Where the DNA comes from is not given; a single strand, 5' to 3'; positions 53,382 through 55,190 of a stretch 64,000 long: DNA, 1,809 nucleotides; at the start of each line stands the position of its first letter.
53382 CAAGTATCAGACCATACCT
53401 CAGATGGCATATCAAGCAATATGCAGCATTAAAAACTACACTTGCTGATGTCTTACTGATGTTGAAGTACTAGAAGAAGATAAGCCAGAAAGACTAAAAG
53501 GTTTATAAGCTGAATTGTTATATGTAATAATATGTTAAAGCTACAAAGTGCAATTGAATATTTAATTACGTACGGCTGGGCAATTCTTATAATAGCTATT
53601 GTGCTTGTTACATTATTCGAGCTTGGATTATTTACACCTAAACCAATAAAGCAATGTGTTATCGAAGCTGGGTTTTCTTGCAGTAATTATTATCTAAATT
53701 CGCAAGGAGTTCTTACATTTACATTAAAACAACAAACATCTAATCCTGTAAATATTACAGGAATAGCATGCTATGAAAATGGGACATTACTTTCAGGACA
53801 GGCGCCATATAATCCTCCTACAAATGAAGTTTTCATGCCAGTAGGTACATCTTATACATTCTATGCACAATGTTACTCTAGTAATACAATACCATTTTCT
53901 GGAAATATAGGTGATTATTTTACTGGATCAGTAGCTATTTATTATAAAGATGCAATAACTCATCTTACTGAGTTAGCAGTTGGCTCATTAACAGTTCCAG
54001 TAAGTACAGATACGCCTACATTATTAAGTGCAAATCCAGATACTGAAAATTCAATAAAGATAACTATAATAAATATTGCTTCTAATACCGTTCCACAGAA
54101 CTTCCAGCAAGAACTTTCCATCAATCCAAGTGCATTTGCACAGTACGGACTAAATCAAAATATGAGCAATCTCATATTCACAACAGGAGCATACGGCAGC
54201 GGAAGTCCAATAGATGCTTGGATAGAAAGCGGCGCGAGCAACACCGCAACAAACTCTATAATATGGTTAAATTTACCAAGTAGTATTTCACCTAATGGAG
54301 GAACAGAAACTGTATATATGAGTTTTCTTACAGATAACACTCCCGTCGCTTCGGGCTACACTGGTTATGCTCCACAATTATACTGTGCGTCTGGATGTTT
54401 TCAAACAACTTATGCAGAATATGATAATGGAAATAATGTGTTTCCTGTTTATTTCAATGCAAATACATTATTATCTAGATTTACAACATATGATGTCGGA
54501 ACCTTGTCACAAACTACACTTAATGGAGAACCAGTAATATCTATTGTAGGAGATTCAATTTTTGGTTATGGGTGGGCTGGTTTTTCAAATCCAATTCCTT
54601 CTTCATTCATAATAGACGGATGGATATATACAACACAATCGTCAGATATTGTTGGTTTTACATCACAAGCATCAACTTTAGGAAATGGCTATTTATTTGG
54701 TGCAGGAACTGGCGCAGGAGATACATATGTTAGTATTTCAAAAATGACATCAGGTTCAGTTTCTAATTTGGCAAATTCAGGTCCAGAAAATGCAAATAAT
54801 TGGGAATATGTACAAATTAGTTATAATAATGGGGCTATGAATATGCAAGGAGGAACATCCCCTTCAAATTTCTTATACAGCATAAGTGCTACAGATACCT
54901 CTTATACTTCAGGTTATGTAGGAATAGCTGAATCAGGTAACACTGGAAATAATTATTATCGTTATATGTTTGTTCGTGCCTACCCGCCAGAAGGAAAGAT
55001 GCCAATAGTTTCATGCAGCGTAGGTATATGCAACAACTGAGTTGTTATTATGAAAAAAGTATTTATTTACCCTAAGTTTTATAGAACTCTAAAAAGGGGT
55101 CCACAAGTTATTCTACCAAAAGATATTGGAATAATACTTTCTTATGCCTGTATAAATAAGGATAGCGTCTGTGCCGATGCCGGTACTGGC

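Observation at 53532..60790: Convergent pilin-like paralogues with mosaic near-identical inverted tracts: candidate recombinational domain-swap (shufflon-like) module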

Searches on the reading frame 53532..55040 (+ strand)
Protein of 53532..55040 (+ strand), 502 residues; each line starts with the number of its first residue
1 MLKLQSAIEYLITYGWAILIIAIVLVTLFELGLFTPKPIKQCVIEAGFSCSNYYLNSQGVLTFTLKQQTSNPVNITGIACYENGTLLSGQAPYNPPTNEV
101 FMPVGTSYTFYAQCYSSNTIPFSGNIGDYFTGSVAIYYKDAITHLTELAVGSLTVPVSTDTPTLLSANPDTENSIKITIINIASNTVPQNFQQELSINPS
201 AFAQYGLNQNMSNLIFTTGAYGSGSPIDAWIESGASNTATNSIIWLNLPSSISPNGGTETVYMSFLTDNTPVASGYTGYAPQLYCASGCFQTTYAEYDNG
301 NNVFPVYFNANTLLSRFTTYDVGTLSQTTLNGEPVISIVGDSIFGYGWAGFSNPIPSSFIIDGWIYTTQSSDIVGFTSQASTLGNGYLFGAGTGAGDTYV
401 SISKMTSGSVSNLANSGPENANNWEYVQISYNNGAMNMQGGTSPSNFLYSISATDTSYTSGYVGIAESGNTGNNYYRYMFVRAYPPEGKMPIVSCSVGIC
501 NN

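Call 7: search_protein_families(library=pfam, proteins=[window:53532-55040:+], max_evalue=0.01)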
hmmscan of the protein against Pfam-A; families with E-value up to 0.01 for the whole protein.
window:53532-55040:+ (502 aa): 0 families

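Call 8: search_protein_families(library=ncbifam, proteins=[window:53532-55040:+], max_evalue=0.01)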
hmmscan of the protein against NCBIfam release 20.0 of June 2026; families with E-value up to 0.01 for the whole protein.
window:53532-55040:+ (502 aa): 0 families

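Call 9: find_encoding_contigs(protein=window:53532-55040:+, flank=10000, max_places=10)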
Protein window:53532-55040:+ (502 aa): no gene with exactly this product is on record in the collection.

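Call 11: find_homologous_proteins(query=window:53532-55040:+, max_evalue=0.001)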
Query window:53532-55040:+ (502 aa): 100 proteins with E <= 0.001 among 8000 candidates.
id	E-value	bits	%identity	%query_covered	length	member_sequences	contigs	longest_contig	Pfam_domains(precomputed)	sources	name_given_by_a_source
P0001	0.0e+0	1116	100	100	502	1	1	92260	-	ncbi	ncbi:MAG: hypothetical protein ACP5M9_01585 [Candidatus Micrarchaeia archaeon]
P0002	1.5e-143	497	54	98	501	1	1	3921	-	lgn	-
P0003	1.2e-140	488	71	62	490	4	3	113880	PF10102.15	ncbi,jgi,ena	jgi:hypothetical protein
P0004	1.1e-135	472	70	62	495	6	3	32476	-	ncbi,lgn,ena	-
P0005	1.4e-135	471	52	100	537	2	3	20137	PF10102.15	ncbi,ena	-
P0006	5.2e-135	469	51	98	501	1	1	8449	-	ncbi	ncbi:MAG: hypothetical protein QXD23_02200 [Candidatus Micrarchaeaceae archaeon]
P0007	7.3e-134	466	68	62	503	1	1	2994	-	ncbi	-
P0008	4.9e-129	450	65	61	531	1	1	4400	-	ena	-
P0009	3.3e-128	447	66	62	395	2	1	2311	-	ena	-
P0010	5.1e-97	344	45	98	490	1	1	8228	-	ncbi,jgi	jgi:hypothetical protein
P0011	2.0e-95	339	53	61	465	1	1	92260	PF10102.15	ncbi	ncbi:MAG: hypothetical protein ACP5M9_01615 [Candidatus Micrarchaeia archaeon]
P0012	2.4e-95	339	44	98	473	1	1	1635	PF10102.15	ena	-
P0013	1.1e-94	336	52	61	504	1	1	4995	-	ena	-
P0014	2.1e-93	332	44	98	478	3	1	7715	PF10102.15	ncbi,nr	ncbi:MAG: DUF2341 domain-containing protein [Candidatus Parvarchaeota archaeon]|nr:DUF2341 domain-co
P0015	3.9e-91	325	48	62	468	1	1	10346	-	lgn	-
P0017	7.0e-89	317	51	61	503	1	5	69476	-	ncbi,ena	-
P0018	5.7e-85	304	48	62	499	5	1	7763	PF10102.15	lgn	-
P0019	1.2e-82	297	47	61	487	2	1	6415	PF10102.15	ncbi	-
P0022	4.3e-72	262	38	56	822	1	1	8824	PF10102.15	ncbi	ncbi:MAG: hypothetical protein QXD23_02100 [Candidatus Micrarchaeaceae archaeon]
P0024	9.6e-71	257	46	63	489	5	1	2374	PF10102.15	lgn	-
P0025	1.6e-68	250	44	50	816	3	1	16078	PF10102.15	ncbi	-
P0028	2.1e-59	220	36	50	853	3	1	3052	PF10102.15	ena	-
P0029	5.0e-56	209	35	98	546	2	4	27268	-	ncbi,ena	-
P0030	5.0e-54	202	34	48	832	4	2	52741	PF10102.15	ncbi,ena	-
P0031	7.0e-54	202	35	49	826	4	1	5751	PF10102.15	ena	-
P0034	4.0e-50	189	35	50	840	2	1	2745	PF10102.15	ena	-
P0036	5.7e-49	186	41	63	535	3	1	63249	-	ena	-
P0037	2.1e-48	184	40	62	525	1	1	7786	-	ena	-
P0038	2.2e-48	184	34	97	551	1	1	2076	PF10102.15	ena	-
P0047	2.8e-35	140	38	60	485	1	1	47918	PF10102.15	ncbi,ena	-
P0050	1.2e-31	128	53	28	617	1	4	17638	PF02369.23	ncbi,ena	-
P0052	2.0e-30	124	38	30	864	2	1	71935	PF10102.15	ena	-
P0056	1.9e-29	121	53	26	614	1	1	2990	PF02369.23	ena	-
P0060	4.1e-28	117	36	61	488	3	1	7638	PF10102.15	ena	-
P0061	1.8e-27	115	31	98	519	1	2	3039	PF10102.15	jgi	-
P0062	5.1e-27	113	32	61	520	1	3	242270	PF10102.15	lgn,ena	-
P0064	4.3e-24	104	31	98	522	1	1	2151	PF10102.15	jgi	-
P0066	3.2e-23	101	34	60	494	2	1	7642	PF10102.15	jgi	-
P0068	7.2e-21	93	48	27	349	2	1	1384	PF10102.15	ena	-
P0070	4.6e-18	84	31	64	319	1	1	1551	PF10102.15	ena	-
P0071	7.4e-18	83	50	6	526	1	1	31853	PF10102.15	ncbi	-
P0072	3.8e-16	77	31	64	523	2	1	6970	PF10102.15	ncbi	-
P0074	2.4e-15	75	31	63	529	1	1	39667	PF10102.15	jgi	jgi:hypothetical protein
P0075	1.3e-14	72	58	10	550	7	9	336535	PF10102.15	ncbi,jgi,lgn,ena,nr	ncbi:MAG: hypothetical protein BK997_04995 [Candidatus Micrarchaeum sp. ARMAN-1]|jgi:hypothetical pr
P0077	5.4e-14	70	28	96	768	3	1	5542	PF10102.15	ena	-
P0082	5.3e-10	57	39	29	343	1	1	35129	PF10102.15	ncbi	-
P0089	2.3e-7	48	29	61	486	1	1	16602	PF10102.15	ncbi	-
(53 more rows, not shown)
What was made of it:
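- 53532..55040 (+): Gene A: modular pilin-like protein, 502 aa (ACP5M9_01585). Layout: N-terminal helix/stem, DUF2341-like core, C-terminal module of type C2. Identical to NCBI protein P0001 (call 11).
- Checked: They equal the NCBI proteins ACP5M9_01585 (A, 502 aa) and ACP5M9_01615 (B, 465 aa) of a Candidatus Micrarchaeia MAG (call 11).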

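Call 12: find_encoding_contigs(protein=P0003, flank=10000, max_places=4)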
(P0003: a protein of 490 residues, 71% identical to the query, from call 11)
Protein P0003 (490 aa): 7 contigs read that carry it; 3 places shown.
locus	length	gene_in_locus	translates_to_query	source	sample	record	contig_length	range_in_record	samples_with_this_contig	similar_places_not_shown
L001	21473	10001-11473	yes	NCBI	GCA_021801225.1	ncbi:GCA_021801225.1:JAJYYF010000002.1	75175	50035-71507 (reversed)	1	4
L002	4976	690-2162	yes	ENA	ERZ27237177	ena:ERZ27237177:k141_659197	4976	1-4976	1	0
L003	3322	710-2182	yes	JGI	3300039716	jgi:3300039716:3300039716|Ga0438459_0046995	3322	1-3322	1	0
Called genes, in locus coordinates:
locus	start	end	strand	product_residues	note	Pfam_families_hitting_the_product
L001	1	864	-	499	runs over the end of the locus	PF00578:AhpC-TSA, PF08534:Redoxin, PF00085:Thioredoxin (faint), PF13098:Thioredoxin_2, PF13905:Thioredoxin_8, PF01436:NHL (faint)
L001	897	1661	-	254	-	PF01564:Spermine_synth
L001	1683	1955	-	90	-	PF13656:RNA_pol_L_2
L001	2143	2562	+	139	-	PF01090:Ribosomal_S19e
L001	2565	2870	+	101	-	PF01984:dsDNA_bind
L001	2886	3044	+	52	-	PF00832:Ribosomal_L39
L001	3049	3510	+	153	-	-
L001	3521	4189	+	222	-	-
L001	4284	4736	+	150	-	PF02996:Prefoldin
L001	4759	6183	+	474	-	PF02881:SRP54_N, PF13604:AAA_30 (weak), PF00448:SRP54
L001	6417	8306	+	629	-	PF03485:Arg_tRNA_synt_N, PF00750:tRNA-synt_1d, PF05746:DALR_1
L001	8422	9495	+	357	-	-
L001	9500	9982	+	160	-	PF04312:DUF460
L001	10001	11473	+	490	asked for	PF10102:DUF2341 (faint)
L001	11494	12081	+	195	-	PF01135:PCMT (weak), PF08704:GCD14, PF13847:Methyltransf_31, PF08241:Methyltransf_11 (weak), PF13649:Methyltransf_25 (weak)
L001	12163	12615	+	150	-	PF12323:HTH_OrfB_IS605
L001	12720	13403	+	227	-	PF01385:OrfB_IS605, PF07282:Cas12f1-like_TNB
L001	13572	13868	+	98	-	PF01918:Alba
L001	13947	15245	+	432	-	PF01336:tRNA_anti-codon, PF00152:tRNA-synt_2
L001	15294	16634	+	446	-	PF27218:MJ0043_C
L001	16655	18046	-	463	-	-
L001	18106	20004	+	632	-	PF05362:Lon_C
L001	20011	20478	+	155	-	PF11969:DcpS_C, PF01230:HIT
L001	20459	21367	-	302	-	PF01040:UbiA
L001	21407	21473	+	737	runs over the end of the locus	-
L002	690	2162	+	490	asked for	PF10102:DUF2341 (faint)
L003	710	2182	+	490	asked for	PF10102:DUF2341 (faint)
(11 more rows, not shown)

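Call 13: find_encoding_contigs(protein=P0004, flank=10000, max_places=4)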
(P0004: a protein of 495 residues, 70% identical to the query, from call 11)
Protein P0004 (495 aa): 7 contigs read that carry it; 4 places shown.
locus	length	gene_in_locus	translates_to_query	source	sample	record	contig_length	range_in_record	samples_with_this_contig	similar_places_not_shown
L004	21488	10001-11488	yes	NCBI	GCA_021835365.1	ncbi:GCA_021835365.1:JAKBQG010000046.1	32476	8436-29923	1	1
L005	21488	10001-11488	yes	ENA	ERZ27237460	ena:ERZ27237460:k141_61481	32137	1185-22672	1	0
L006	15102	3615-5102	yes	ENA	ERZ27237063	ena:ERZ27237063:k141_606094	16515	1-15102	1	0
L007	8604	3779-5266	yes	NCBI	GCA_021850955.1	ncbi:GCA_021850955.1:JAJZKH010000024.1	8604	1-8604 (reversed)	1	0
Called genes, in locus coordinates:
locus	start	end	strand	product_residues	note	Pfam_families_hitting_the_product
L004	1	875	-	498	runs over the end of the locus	PF00578:AhpC-TSA, PF08534:Redoxin, PF00085:Thioredoxin (faint), PF13098:Thioredoxin_2, PF13905:Thioredoxin_8, PF01436:NHL (faint)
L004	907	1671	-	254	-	PF01564:Spermine_synth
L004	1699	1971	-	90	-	PF13656:RNA_pol_L_2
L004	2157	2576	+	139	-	PF01090:Ribosomal_S19e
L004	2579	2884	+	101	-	PF01984:dsDNA_bind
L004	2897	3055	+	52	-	PF00832:Ribosomal_L39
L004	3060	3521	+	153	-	-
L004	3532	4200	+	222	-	-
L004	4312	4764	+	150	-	PF02996:Prefoldin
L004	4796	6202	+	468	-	PF02881:SRP54_N, PF00448:SRP54, PF13604:AAA_30 (weak)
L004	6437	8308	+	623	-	PF03485:Arg_tRNA_synt_N, PF00750:tRNA-synt_1d, PF05746:DALR_1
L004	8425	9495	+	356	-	-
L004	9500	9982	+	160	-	PF04312:DUF460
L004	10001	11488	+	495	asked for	-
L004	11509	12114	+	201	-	PF01135:PCMT (weak), PF08704:GCD14, PF00398:RrnaAD (weak), PF13847:Methyltransf_31, PF08241:Methyltransf_11 (weak), PF13649:Methyltransf_25 (weak)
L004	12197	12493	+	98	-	PF01918:Alba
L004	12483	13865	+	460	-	PF01336:tRNA_anti-codon, PF00152:tRNA-synt_2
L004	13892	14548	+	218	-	PF00730:HhH-GPD, PF00633:HHH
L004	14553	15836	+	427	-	PF27218:MJ0043_C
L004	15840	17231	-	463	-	-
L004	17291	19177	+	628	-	PF05362:Lon_C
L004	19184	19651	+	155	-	PF11969:DcpS_C, PF01230:HIT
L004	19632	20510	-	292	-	PF01040:UbiA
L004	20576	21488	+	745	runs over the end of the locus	-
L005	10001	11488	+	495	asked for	-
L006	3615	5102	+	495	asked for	-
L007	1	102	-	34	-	?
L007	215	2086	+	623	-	PF03485:Arg_tRNA_synt_N, PF00750:tRNA-synt_1d, PF05746:DALR_1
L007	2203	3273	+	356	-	-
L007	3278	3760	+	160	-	PF04312:DUF460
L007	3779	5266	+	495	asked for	-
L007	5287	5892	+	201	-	PF01135:PCMT (weak), PF08704:GCD14, PF00398:RrnaAD (weak), PF13847:Methyltransf_31, PF08241:Methyltransf_11 (weak), PF13649:Methyltransf_25 (weak)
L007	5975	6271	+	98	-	PF01918:Alba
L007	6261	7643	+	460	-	PF01336:tRNA_anti-codon, PF00152:tRNA-synt_2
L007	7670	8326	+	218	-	PF00730:HhH-GPD, PF00633:HHH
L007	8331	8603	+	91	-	?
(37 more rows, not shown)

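Call 18: find_encoding_contigs(protein=P0017, flank=10000, max_places=4)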
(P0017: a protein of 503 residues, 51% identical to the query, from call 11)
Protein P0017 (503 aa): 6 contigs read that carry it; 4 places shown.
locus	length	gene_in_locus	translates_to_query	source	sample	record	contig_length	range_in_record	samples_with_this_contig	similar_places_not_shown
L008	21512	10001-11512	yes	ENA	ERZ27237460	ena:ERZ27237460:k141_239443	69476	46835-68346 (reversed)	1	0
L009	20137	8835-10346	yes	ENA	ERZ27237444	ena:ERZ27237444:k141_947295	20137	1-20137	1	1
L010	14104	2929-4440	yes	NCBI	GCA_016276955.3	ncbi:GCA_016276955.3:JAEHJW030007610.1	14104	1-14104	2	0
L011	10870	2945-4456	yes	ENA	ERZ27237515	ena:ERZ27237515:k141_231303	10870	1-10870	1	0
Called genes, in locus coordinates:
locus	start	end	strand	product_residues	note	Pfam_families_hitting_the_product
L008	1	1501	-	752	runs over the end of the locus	-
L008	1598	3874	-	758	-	-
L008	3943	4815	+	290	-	PF01040:UbiA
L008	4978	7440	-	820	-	-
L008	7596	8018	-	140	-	PF01230:HIT, PF11969:DcpS_C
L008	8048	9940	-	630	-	PF05362:Lon_C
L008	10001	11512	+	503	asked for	-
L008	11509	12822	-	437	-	PF27218:MJ0043_C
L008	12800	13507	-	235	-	PF00730:HhH-GPD, PF00633:HHH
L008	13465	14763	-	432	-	PF01336:tRNA_anti-codon, PF00152:tRNA-synt_2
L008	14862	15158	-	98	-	PF01918:Alba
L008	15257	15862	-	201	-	PF08704:GCD14, PF13847:Methyltransf_31, PF08241:Methyltransf_11 (faint), PF13649:Methyltransf_25 (faint)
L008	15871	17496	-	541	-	PF10102:DUF2341 (faint)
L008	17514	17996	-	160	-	PF04312:DUF460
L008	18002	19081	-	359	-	-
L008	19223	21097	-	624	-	PF03485:Arg_tRNA_synt_N, PF00750:tRNA-synt_1d, PF05746:DALR_1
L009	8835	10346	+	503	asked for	-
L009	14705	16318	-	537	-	PF10102:DUF2341 (faint)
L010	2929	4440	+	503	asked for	-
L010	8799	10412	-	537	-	PF10102:DUF2341 (faint)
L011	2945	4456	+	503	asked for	-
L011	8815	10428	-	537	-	PF10102:DUF2341 (faint)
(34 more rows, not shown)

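Call 19: find_encoding_contigs(protein=P0005, flank=10000, max_places=4)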
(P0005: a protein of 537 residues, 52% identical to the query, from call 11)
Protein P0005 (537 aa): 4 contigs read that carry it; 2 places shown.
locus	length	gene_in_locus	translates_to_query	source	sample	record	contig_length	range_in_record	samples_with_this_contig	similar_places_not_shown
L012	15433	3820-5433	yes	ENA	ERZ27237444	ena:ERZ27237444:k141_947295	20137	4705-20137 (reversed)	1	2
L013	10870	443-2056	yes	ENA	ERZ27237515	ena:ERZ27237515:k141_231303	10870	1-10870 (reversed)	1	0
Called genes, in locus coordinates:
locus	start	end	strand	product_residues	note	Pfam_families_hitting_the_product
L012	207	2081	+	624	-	PF03485:Arg_tRNA_synt_N, PF00750:tRNA-synt_1d, PF05746:DALR_1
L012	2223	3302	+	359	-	-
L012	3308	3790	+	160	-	PF04312:DUF460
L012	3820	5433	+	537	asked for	PF10102:DUF2341 (faint)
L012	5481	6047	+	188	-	PF08704:GCD14, PF13847:Methyltransf_31, PF08241:Methyltransf_11 (faint), PF13649:Methyltransf_25 (faint)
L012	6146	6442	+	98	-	PF01918:Alba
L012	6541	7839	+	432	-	PF01336:tRNA_anti-codon, PF00152:tRNA-synt_2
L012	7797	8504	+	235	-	PF00730:HhH-GPD, PF00633:HHH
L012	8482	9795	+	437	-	PF27218:MJ0043_C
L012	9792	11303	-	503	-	-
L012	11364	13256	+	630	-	PF05362:Lon_C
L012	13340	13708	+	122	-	PF01230:HIT, PF11969:DcpS_C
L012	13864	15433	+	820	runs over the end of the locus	-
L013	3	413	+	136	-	?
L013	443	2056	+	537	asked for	PF10102:DUF2341 (faint)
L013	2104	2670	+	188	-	PF08704:GCD14, PF13847:Methyltransf_31, PF08241:Methyltransf_11 (faint), PF13649:Methyltransf_25 (faint)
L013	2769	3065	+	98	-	PF01918:Alba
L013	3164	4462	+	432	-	PF01336:tRNA_anti-codon, PF00152:tRNA-synt_2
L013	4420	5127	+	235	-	PF00730:HhH-GPD, PF00633:HHH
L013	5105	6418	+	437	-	PF27218:MJ0043_C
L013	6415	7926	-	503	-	-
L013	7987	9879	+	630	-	PF05362:Lon_C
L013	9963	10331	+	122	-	PF01230:HIT, PF11969:DcpS_C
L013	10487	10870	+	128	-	?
